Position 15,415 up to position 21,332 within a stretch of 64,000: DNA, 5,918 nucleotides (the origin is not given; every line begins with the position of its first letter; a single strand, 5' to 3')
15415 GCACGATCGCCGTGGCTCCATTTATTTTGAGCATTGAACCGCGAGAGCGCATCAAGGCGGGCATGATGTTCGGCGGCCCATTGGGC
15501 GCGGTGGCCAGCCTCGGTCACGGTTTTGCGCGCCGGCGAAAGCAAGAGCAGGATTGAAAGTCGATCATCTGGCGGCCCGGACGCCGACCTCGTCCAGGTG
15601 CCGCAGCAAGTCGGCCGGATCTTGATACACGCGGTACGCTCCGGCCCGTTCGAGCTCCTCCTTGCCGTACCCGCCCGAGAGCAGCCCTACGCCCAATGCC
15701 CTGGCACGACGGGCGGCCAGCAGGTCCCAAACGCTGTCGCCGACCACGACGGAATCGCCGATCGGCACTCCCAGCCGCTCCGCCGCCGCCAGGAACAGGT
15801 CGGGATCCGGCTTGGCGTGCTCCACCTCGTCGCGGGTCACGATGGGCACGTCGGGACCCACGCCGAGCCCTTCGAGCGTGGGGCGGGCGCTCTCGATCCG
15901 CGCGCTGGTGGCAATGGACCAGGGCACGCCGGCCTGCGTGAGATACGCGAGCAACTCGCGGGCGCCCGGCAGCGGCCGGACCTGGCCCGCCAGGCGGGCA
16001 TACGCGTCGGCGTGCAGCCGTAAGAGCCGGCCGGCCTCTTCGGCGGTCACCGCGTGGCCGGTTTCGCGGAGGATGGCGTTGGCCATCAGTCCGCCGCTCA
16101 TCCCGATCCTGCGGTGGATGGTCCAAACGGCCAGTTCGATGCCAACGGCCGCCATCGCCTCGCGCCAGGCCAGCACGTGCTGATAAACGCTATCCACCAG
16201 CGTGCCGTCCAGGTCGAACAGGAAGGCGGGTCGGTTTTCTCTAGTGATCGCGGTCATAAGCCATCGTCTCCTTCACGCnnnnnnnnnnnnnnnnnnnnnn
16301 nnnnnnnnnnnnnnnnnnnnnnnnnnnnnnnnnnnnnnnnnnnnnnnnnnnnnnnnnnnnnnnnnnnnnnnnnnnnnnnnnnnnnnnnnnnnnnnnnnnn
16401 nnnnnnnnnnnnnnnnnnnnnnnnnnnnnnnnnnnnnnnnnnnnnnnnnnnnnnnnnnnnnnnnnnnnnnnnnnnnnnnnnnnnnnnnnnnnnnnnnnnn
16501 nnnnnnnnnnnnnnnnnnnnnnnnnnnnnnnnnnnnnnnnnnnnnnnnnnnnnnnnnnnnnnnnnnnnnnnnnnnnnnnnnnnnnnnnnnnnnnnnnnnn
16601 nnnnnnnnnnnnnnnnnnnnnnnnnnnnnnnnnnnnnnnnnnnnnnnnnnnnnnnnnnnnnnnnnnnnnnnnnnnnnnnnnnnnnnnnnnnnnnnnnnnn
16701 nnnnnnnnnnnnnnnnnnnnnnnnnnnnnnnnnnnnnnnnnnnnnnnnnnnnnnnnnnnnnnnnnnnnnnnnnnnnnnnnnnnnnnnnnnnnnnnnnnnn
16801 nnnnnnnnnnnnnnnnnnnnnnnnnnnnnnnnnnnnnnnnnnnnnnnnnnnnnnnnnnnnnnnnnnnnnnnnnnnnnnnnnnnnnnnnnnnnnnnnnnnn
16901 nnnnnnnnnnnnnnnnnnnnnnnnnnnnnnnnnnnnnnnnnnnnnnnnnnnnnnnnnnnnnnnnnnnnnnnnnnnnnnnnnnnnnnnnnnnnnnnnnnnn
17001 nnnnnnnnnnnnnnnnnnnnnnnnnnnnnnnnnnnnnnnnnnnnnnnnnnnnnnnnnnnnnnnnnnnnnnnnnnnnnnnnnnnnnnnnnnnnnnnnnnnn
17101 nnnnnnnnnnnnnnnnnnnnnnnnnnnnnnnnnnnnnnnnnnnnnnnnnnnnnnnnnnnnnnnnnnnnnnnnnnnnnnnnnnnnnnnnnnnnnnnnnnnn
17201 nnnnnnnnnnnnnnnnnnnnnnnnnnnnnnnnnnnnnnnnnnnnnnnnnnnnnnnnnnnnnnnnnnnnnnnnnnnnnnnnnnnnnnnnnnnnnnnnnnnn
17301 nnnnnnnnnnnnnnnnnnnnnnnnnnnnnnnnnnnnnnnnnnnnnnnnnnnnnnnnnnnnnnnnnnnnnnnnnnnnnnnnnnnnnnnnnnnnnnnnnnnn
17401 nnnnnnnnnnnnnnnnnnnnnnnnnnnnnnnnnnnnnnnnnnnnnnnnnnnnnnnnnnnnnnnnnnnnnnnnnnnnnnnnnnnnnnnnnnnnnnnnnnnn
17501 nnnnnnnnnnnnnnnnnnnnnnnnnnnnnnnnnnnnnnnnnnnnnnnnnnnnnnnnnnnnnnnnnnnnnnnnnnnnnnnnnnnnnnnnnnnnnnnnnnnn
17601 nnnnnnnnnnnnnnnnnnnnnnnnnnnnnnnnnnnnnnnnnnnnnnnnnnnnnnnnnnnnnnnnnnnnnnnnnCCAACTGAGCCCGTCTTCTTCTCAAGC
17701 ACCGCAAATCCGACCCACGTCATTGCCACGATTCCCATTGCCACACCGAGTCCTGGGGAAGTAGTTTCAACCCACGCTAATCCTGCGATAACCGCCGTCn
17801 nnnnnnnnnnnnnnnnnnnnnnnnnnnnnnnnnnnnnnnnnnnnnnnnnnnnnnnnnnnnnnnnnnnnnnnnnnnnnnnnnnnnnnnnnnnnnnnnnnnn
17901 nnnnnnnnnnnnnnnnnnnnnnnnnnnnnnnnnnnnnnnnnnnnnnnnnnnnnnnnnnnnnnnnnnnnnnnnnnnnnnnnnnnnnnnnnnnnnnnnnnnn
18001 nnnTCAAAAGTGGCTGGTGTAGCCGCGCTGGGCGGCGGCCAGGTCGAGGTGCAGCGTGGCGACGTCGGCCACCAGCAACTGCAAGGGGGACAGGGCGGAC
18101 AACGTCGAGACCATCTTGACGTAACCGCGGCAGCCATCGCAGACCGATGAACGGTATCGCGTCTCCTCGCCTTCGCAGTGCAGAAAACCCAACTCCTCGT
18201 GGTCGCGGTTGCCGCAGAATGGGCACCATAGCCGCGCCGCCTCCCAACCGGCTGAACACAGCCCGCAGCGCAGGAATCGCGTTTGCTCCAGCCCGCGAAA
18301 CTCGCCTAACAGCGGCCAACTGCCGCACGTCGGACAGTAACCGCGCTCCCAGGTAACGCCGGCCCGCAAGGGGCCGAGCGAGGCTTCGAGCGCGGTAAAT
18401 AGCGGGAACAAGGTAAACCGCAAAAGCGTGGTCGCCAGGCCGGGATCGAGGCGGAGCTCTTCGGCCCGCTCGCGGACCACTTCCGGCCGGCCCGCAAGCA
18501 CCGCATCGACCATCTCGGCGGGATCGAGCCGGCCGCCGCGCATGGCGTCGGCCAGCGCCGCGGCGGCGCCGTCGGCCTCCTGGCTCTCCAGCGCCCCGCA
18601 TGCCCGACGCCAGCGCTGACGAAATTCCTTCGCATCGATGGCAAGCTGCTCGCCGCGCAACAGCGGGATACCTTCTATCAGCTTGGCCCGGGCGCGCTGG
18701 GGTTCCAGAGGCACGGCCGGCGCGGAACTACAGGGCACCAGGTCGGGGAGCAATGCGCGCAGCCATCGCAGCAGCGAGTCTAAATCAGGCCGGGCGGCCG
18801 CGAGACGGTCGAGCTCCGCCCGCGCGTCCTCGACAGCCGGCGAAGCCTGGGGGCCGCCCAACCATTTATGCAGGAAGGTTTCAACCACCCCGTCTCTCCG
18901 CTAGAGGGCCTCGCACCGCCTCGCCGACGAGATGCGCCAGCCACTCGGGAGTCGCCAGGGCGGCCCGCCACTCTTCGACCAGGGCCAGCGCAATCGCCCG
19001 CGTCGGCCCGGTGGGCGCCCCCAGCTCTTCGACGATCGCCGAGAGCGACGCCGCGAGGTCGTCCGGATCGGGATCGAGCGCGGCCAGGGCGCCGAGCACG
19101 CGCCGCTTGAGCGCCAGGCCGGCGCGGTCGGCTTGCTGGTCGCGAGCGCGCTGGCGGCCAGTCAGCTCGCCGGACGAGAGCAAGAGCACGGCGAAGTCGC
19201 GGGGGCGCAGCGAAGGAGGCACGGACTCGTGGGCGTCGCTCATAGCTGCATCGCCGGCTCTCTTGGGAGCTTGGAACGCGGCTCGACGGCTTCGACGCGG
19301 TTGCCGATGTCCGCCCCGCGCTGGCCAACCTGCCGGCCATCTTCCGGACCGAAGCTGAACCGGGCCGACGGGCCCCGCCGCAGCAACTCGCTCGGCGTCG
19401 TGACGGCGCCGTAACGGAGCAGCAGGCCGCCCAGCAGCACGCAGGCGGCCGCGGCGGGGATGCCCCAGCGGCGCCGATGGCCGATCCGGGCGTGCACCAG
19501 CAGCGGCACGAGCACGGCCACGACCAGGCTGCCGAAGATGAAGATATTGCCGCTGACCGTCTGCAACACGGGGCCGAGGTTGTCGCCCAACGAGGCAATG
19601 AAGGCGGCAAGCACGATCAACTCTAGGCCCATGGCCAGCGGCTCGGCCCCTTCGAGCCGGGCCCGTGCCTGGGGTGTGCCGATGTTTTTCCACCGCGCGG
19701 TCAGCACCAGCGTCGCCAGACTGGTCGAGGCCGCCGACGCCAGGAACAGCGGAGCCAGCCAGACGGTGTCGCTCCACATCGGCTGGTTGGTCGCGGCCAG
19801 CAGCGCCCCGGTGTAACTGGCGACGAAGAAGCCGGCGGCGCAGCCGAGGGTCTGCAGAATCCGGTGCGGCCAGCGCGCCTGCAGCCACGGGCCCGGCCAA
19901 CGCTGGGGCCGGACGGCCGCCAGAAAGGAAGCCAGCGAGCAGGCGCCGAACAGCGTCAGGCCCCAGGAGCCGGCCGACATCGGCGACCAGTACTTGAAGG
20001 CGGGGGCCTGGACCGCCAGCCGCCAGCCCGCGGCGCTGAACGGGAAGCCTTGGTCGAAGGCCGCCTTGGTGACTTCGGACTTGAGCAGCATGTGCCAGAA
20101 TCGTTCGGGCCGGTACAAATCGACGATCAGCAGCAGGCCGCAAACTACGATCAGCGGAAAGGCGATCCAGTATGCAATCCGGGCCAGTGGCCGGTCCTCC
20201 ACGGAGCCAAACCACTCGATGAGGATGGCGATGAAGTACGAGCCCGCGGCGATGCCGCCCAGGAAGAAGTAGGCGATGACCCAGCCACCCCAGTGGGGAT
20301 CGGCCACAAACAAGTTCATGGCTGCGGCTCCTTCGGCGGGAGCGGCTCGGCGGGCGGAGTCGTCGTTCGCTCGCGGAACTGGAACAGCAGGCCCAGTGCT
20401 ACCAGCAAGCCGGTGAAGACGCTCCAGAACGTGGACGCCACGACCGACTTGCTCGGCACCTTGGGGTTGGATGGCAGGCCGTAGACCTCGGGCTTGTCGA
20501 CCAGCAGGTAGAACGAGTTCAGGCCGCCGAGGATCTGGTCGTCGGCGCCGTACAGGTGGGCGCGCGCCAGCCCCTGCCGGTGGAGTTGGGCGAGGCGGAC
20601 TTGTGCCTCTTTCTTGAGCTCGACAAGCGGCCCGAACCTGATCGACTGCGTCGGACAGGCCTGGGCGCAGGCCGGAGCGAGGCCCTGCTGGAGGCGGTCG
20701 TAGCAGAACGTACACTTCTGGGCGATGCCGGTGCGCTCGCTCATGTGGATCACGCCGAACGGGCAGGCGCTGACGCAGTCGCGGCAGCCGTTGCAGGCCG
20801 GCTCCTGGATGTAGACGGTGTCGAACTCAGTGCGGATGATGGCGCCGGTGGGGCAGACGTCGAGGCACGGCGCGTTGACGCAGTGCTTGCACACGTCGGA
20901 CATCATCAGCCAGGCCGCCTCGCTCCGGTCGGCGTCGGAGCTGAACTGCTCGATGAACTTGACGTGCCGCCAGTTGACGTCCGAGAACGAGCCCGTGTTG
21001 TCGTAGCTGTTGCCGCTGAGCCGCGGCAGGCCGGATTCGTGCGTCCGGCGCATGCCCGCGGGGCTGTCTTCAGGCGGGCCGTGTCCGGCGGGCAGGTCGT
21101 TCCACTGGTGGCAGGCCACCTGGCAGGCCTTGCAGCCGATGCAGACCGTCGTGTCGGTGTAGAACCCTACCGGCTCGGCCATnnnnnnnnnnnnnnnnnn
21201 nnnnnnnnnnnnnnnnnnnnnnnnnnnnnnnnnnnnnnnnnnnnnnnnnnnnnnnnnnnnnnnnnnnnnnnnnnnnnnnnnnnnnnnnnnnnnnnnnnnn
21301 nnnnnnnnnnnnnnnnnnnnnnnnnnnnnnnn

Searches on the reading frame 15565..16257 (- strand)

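Call 11: search_protein_families(library=pfam, proteins=[window:15565-16257:-])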
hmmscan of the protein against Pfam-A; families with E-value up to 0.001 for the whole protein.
window:15565-16257:- (230 aa): 4 families
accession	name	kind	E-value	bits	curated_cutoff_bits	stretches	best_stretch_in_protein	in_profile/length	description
PF00702.32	Hydrolase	-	1.6e-29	104.2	26.4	1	11-185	3-190/191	haloacid dehalogenase-like hydrolase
PF13419.12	HAD_2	-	5.9e-22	79.1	23.8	1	13-186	2-172/178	Haloacid dehalogenase-like hydrolase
PF12710.13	HAD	-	1.9e-10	41.9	27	1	13-183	2-189/189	haloacid dehalogenase-like hydrolase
PF13242.12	Hydrolase_like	-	9.4e-10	38.7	22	1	148-206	3-62/75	HAD-hyrolase-like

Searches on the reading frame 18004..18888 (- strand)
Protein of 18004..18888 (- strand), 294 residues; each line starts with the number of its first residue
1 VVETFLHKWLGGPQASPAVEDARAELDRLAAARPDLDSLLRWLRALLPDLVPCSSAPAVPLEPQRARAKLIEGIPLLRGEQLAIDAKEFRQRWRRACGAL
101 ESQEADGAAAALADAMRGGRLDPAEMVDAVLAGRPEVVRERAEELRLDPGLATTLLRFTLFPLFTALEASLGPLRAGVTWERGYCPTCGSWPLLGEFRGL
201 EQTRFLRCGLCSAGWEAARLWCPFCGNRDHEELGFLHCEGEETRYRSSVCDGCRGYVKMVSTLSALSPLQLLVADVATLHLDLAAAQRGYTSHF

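Call 11: search_protein_families(library=pfam, proteins=[window:18004-18888:-])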
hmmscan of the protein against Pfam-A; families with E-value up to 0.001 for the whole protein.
window:18004-18888:- (294 aa): 2 families
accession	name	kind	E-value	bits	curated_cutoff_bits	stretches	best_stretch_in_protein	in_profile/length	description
PF24859.1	FdhE_central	-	9.6e-07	29.2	27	1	184-219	1-39/39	FdhE, central domain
PF24860.1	FdhE_C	-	1.9e-06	28.4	27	1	222-291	3-74/82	FdhE, C-terminal domain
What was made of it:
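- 18004..18888 (-): fdhE: formate dehydrogenase accessory (Tat-linked maturation) protein. PF24859 and PF24860 (call 11).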

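Call 28: search_protein_families(library=ncbifam, proteins=[window:18004-18888:-], max_evalue=0.00001)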
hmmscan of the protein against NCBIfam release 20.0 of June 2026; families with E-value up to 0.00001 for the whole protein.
window:18004-18888:- (294 aa): 2 families
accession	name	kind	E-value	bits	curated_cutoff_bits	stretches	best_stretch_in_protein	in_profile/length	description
TIGR01562.1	FdhE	equivalog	2.1e-19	70.2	187.65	1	56-291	68-295/305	formate dehydrogenase accessory protein FdhE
NF002925.0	PRK03564.1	equivalog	2.1e-12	47.4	426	1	178-291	183-295/309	formate dehydrogenase accessory protein FdhE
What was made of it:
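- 18004..18888 (-): TIGR01562 gives E = 2e-19 (call 28).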

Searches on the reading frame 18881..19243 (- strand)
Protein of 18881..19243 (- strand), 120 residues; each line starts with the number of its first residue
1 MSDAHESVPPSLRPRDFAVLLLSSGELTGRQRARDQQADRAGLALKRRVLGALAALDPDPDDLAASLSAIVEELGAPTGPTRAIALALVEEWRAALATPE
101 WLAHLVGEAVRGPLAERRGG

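Call 28: search_protein_families(library=ncbifam, proteins=[window:18881-19243:-], max_evalue=0.00001)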
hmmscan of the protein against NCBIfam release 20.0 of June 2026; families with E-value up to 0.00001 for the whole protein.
window:18881-19243:- (120 aa): 0 families

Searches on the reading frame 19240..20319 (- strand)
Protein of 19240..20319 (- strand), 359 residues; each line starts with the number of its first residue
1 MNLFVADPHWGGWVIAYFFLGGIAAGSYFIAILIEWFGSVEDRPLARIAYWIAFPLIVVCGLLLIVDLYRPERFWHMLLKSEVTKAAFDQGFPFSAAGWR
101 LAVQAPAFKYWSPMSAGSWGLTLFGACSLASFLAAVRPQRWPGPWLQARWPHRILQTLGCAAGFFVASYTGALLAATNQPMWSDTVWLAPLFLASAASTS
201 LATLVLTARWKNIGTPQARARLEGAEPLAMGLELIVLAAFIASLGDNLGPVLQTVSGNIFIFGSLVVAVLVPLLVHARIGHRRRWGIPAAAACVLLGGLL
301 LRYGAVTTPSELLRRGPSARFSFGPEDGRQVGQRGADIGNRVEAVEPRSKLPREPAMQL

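Call 28: search_protein_families(library=ncbifam, proteins=[window:19240-20319:-], max_evalue=0.00001)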
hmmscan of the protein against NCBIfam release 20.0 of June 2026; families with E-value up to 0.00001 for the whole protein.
window:19240-20319:- (359 aa): 2 families
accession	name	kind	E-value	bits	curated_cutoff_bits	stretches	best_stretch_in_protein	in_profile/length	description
TIGR03148.1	cyt_nit_nrfD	equivalog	2.1e-10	40.4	347.6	0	163-303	152-305/316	cytochrome c nitrite reductase subunit NrfD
NF011568.0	PRK14992.1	equivalog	5.3e-09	35.9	314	1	8-77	17-86/341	tetrathionate reductase subunit TtrC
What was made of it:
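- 19240..20319 (-): NrfD/PsrC-type integral membrane subunit (quinone-interacting, no haem motif tested), 359 aa. Its start overlaps the fdhB stop (ATGA). Weak NrfD/TtrC NCBIfam hits (call 28).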

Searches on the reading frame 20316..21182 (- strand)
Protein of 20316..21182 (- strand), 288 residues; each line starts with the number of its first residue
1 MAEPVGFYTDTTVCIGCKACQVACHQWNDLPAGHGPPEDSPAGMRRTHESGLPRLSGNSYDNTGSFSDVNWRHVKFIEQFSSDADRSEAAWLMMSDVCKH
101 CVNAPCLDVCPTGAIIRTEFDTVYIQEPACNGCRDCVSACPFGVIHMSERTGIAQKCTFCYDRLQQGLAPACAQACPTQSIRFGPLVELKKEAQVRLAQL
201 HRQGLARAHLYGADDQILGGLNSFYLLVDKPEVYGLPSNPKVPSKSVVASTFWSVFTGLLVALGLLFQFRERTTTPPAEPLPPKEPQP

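Call 11: search_protein_families(library=pfam, proteins=[window:20316-21182:-])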
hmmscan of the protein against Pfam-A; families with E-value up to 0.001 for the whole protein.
window:20316-21182:- (288 aa): 10 families
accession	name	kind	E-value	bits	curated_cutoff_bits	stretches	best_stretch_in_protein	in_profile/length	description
PF13247.11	Fer4_11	-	3.6e-26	91.7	26.2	1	90-184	2-98/100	4Fe-4S dicluster domain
PF12838.12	Fer4_7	-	1.5e-20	73.8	27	2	14-114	2-52/52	4Fe-4S dicluster domain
PF13187.11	Fer4_9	-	4.9e-13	49.3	27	2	14-115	2-52/52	4Fe-4S dicluster domain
PF12837.12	Fer4_6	-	8.6e-10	38.5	25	1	123-145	2-24/24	4Fe-4S binding domain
PF13237.11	Fer4_10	-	3.2e-09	37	25.5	1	123-177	2-53/53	4Fe-4S dicluster domain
PF00037.32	Fer4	-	5.7e-08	32.7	21.1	1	124-145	2-23/24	4Fe-4S binding domain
PF13484.11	Fer4_16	-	6.4e-08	33.7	30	0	130-158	2-30/66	4Fe-4S double cluster binding domain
PF12797.12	Fer4_2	-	8.3e-07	29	24.5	2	123-142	3-22/22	4Fe-4S binding domain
PF25160.1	LdpA_Fe-S-bd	-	1.6e-06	28.2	27.6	1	103-149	6-47/49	LdpA Fe-S cluster-binding domain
PF12798.12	Fer4_3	-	4.6e-05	24.4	27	0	130-143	1-14/15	4Fe-4S binding domain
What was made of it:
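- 20316..21182 (-): fdhB: four-cluster iron-sulfur beta subunit with a C-terminal membrane anchor. Fer4_11/Fer4_7 hits (call 11).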

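Call 12: find_encoding_contigs(protein=window:20316-21182:-, flank=10000, max_places=6)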
Protein window:20316-21182:- (288 aa): 1 contig read that carries it; 1 place shown.
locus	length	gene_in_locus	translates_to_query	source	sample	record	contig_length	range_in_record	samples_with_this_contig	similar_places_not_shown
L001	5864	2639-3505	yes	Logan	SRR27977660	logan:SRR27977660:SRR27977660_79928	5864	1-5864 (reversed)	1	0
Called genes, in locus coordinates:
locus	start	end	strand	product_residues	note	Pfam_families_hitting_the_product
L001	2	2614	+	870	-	?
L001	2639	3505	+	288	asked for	PF00037:Fer4 (faint), PF12838:Fer4_7, PF13187:Fer4_9 (weak), PF13247:Fer4_11, PF25160:LdpA_Fe-S-bd (weak), PF12837:Fer4_6 (weak), PF12838:Fer4_7 (weak), PF13187:Fer4_9 (weak), +3 more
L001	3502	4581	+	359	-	PF03916:NrfD, PF14589:NrfD_2 (weak)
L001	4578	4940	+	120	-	-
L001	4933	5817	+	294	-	PF24859:FdhE_central (weak), PF24860:FdhE_C (weak)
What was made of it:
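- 19240..20319 (-): PF03916 NrfD on the identical gene in L001 (call 12).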

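Call 28: search_protein_families(library=ncbifam, proteins=[window:20316-21182:-], max_evalue=0.00001)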
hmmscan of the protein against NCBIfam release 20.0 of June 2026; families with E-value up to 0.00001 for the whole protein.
window:20316-21182:- (288 aa): 26 families (the best 25 are shown)
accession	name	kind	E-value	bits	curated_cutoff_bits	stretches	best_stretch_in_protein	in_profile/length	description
TIGR01582.1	FDH-beta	equivalog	2e-48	164.9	334.7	1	7-244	24-241/283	formate dehydrogenase subunit beta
TIGR02951.1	DMSO_dmsB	equivalog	7.2e-37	126.9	214.1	2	69-192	31-159/161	DMSO/selenate family reductase complex B subunit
NF008134.0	PRK10882.1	equivalog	2.6e-34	118.8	263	1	3-202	37-224/329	hydrogenase 2 operon protein HybA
NF045715.1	sulf_resp_HmcB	equivalog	5.4e-28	98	420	1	4-227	36-235/307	sulfate respiration complex iron-sulfur protein HmcB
TIGR03149.1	cyt_nit_nrfC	equivalog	1.3e-26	93.3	377.6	1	91-195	87-193/225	cytochrome c nitrite reductase Fe-S protein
NF011569.0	PRK14993.1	equivalog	9.6e-26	90.7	416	1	86-186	88-188/244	tetrathionate reductase subunit TtrB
NF045797.1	DsrO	equivalog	7.9e-25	87.6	200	1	72-199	78-215/235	sulfate reduction electron transfer complex DsrMKJOP subunit DsrO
TIGR03478.1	DMSO_red_II_bet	subfamily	3e-24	85.5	480.7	1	89-186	122-220/321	DMSO reductase family type II enzyme, iron-sulfur subunit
NF041715.1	arsenate_red_ArrB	equivalog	3.4e-23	82.4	450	2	87-150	46-109/233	arsenate respiratory reductase iron-sulfur subunit ArrB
NF042979.1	EthbenzDh_ebdB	equivalog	3.3e-22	78.8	740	1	89-199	144-254/354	ethylbenzene dehydrogenase subunit beta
NF009408.0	PRK12769.1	equivalog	4.9e-21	74.5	1003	1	93-205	51-166/659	formate-dependent uric acid utilization protein AegA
TIGR01660.1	narH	equivalog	7e-21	74.2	524.05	1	90-183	175-268/492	nitrate reductase subunit beta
NF009451.0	PRK12809.1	equivalog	1.1e-20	73.5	1154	1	97-198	55-148/639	formate-dependent uric acid utilization protein YgfT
NF038355.1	FDH3_beta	equivalog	4.6e-16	59.4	240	1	94-161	50-122/180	formate dehydrogenase FDH3 subunit beta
NF007658.0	PRK10330.1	equivalog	8.3e-16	58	260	1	95-182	55-153/181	electron transport protein HydN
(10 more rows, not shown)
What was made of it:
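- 20316..21182 (-): TIGR01582 FDH-beta gives E = 2e-48 but is below its cut-off (call 28).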
